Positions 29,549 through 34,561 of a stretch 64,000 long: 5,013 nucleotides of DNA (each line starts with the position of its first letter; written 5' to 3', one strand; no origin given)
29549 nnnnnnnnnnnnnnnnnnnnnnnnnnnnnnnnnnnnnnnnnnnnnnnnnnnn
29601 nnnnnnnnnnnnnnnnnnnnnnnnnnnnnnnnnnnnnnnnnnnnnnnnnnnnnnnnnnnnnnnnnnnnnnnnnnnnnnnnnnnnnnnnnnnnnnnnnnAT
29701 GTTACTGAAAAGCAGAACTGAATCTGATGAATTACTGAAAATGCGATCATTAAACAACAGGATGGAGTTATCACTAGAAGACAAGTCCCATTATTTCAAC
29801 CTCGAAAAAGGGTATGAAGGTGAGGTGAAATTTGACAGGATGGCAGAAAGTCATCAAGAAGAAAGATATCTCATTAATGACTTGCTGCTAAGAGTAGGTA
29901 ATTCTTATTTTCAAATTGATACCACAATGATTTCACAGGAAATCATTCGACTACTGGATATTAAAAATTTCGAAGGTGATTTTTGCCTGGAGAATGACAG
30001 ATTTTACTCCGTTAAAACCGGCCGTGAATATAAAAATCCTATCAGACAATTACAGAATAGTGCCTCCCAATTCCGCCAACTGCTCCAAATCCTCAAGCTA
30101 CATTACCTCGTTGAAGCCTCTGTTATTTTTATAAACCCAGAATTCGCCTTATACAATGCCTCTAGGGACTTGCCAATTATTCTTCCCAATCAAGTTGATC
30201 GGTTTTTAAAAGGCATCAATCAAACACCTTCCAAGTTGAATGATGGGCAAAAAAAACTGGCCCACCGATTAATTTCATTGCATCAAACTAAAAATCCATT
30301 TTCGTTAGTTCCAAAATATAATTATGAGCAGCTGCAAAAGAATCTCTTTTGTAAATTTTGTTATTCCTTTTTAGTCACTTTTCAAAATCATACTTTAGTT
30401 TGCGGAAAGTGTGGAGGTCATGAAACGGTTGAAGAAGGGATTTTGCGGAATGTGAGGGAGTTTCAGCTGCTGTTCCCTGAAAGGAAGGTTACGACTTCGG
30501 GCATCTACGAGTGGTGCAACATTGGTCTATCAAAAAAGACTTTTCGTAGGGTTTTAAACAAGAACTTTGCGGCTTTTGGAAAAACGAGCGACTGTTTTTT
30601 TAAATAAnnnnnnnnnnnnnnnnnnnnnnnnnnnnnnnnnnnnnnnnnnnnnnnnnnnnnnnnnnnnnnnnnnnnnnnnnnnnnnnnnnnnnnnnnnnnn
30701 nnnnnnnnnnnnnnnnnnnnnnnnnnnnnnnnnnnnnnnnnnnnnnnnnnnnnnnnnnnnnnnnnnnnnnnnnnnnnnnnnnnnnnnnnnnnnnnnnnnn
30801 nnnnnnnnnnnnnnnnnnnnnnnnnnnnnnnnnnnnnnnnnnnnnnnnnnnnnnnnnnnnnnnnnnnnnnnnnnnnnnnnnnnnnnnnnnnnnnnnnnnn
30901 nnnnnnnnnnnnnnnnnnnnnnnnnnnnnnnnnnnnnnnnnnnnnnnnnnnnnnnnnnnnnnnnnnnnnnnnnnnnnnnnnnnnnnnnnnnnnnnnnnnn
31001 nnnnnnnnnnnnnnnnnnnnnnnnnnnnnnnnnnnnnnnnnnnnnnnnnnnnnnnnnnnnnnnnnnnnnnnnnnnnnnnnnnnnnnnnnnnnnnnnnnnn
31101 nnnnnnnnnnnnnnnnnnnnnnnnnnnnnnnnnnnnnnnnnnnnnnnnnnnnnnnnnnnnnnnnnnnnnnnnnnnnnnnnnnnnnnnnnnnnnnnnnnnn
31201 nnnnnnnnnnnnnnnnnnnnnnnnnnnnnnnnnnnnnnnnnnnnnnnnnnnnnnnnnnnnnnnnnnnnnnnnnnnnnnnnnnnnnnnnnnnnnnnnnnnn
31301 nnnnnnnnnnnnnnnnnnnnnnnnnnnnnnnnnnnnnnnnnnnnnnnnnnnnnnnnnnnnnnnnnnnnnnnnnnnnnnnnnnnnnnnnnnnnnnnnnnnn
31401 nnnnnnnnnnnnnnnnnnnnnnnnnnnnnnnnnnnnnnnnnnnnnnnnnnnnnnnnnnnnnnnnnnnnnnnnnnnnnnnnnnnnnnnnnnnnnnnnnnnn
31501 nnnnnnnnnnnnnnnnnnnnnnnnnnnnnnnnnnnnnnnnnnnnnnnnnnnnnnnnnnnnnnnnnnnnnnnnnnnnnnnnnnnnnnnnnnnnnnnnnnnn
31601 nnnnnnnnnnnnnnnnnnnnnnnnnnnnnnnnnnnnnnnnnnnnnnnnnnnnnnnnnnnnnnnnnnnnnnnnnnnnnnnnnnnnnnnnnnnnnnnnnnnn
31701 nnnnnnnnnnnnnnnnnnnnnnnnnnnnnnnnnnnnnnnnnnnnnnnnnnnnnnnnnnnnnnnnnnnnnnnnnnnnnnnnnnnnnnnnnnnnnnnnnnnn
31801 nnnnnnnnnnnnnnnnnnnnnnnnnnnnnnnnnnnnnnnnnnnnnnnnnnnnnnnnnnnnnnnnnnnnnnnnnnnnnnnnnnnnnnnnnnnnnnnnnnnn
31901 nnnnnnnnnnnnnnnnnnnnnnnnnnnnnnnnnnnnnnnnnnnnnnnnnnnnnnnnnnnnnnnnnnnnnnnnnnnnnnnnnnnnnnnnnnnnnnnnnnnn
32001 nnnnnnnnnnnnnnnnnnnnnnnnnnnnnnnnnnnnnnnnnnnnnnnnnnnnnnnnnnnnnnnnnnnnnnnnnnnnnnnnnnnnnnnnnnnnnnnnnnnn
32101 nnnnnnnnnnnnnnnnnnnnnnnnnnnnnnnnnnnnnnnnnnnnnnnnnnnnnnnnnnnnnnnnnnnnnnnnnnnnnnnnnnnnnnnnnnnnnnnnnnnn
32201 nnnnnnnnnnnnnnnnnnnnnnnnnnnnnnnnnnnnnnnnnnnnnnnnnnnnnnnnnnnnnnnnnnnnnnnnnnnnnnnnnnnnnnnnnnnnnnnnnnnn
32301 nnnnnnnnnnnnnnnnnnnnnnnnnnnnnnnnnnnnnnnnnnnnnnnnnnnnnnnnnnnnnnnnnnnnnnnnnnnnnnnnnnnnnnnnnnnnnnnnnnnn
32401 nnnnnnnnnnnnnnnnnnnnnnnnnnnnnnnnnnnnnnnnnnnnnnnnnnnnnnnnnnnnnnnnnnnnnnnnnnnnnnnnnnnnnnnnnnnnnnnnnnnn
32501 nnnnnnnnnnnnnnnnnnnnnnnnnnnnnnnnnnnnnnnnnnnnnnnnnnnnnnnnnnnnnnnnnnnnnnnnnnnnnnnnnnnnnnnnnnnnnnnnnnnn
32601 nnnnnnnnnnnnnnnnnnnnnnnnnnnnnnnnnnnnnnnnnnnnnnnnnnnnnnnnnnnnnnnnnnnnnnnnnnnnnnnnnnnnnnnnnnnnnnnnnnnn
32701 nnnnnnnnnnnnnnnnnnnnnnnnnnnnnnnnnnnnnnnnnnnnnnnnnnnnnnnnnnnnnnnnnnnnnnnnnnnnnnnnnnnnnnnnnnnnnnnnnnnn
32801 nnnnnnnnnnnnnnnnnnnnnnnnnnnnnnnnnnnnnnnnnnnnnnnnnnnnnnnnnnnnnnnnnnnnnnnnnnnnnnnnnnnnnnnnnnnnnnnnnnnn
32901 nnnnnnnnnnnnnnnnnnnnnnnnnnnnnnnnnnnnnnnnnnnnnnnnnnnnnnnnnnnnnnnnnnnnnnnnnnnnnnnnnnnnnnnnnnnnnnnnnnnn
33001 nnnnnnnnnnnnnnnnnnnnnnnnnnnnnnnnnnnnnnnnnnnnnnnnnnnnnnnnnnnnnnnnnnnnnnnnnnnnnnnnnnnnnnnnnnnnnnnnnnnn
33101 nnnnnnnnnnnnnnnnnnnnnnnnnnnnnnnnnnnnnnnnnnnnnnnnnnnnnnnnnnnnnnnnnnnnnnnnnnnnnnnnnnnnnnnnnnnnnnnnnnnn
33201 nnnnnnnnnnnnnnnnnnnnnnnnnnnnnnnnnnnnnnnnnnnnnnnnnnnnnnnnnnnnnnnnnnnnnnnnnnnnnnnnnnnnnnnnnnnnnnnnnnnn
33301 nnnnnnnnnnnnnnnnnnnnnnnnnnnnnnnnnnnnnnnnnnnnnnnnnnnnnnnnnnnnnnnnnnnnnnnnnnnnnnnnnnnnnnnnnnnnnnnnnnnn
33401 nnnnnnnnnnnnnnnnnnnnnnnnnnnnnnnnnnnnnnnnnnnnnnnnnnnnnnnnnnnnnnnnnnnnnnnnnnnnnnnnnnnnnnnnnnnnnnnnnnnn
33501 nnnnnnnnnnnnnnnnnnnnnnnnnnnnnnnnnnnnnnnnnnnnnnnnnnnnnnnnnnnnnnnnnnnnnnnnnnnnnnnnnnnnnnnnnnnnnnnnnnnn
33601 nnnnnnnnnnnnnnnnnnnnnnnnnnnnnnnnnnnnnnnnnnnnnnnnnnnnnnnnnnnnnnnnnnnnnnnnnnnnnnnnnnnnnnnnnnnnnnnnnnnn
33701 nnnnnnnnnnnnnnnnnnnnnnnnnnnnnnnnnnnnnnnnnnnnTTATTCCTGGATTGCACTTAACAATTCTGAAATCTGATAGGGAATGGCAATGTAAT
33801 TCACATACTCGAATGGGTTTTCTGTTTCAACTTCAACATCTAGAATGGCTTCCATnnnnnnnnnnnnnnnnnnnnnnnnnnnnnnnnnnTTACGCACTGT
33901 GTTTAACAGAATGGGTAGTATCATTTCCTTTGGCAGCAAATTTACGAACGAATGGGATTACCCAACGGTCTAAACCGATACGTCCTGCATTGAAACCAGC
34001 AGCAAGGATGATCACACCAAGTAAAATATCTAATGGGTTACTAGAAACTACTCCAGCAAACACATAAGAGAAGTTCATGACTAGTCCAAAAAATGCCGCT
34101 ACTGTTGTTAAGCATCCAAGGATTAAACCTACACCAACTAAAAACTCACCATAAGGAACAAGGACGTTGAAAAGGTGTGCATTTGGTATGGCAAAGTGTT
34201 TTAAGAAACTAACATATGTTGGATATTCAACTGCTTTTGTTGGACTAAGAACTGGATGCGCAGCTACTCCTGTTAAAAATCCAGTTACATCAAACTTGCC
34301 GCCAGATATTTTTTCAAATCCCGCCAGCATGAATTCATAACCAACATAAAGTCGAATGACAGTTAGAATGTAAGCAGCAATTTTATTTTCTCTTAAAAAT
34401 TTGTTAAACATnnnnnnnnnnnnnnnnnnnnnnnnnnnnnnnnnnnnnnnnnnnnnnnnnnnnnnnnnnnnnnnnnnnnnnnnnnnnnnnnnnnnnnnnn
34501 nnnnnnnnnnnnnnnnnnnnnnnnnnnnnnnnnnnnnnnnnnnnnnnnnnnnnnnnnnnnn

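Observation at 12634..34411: DoxX membrane-protein gene present in three paralogous copies, two carrying a translationally coupled 36-38-aa acidic ORF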

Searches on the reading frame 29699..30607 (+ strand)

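Call 81: search_protein_families(library=pfam, proteins=[window:29699-30607:+], max_evalue=0.00001)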
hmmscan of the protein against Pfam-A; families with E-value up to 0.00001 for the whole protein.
window:29699-30607:+ (302 aa): 1 family
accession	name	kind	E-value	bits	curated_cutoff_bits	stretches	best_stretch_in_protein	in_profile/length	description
PF08378.17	NERD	-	4.8e-12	46.8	22.1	1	37-144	1-110/111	Nuclease-related domain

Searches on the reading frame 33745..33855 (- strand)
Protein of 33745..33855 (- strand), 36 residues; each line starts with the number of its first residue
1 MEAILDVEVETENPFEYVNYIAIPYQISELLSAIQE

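Call 13: search_protein_families(library=pfam, proteins=[window:33745-33855:-], max_evalue=1)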
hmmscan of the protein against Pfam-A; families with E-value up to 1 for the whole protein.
window:33745-33855:- (36 aa): 0 families

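Call 14: search_protein_families(library=ncbifam, proteins=[window:33745-33855:-], max_evalue=1)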
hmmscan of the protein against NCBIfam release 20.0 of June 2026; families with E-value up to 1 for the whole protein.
window:33745-33855:- (36 aa): 0 families

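Call 19: find_encoding_contigs(protein=window:33745-33855:-, flank=3000, max_places=10)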
Protein window:33745-33855:- (36 aa): 2 contigs read that carry it; 2 places shown.
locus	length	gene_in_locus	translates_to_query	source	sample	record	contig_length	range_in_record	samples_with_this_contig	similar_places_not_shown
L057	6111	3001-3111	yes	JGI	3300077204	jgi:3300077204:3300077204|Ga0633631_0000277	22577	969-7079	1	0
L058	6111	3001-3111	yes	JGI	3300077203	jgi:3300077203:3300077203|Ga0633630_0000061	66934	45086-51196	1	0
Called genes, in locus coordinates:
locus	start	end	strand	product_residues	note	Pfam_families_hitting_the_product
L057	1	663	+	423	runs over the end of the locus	PF00989:PAS, PF13426:PAS_9, PF14598:PAS_11 (weak), PF08447:PAS_3 (weak), PF00512:HisKA, PF02518:HATPase_c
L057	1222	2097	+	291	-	PF00892:EamA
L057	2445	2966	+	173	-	PF07681:DoxX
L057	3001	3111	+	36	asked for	-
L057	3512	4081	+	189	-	PF25842:NfeD_TM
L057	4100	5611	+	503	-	PF01145:Band_7, PF15975:Flot (weak)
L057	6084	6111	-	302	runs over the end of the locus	PF08378:NERD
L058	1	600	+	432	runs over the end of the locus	PF00989:PAS, PF08447:PAS_3 (weak), PF13426:PAS_9, PF14598:PAS_11 (weak), PF00512:HisKA, PF02518:HATPase_c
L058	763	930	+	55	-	-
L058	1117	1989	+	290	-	PF00892:EamA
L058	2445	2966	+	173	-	PF07681:DoxX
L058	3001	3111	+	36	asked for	-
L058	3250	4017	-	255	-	-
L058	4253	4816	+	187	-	PF25842:NfeD_TM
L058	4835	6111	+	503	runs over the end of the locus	PF01145:Band_7, PF15975:Flot (weak)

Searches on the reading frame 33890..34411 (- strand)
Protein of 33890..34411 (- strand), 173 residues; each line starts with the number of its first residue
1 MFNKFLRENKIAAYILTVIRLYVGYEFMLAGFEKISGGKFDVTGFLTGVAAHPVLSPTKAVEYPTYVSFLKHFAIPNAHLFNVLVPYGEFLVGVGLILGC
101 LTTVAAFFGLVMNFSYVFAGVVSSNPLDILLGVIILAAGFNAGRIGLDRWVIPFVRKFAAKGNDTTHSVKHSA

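Call 13: search_protein_families(library=pfam, proteins=[window:33890-34411:-], max_evalue=1)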
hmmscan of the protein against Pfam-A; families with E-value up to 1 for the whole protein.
window:33890-34411:- (173 aa): 5 families
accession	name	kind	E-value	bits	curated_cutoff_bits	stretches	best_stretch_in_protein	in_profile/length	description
PF07681.17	DoxX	-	7.2e-11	43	23.6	1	16-116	2-79/85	DoxX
PF07291.16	MauE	-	0.00062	20.5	27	1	13-121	2-88/128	Methylamine utilisation protein MauE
PF04173.18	DoxD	-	0.043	14.2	22.7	1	67-124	51-111/167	TQO small subunit DoxD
PF07332.16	Phage_holin_3_6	-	0.17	12.4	28.4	0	93-148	34-92/116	Putative Actinobacterial Holin-X, holin superfamily III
PF14852.12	Fis1_TPR_N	-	0.29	11.3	25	1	114-140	4-30/33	Fis1 N-terminal tetratricopeptide repeat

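Call 14: search_protein_families(library=ncbifam, proteins=[window:33890-34411:-], max_evalue=1)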
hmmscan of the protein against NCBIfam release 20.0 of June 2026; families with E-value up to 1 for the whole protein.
window:33890-34411:- (173 aa): 2 families
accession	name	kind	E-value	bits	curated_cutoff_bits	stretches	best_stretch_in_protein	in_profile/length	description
NF041179.1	TQO_large_DoxD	equivalog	0.00016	21.7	300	1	8-128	9-129/181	thiosulfate:quinone oxidoreductase large subunit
NF050144.1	matur_HvfX_fam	equivalog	0.00055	20.1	80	1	17-107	5-74/165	HvfX family Cu-binding RiPP maturation protein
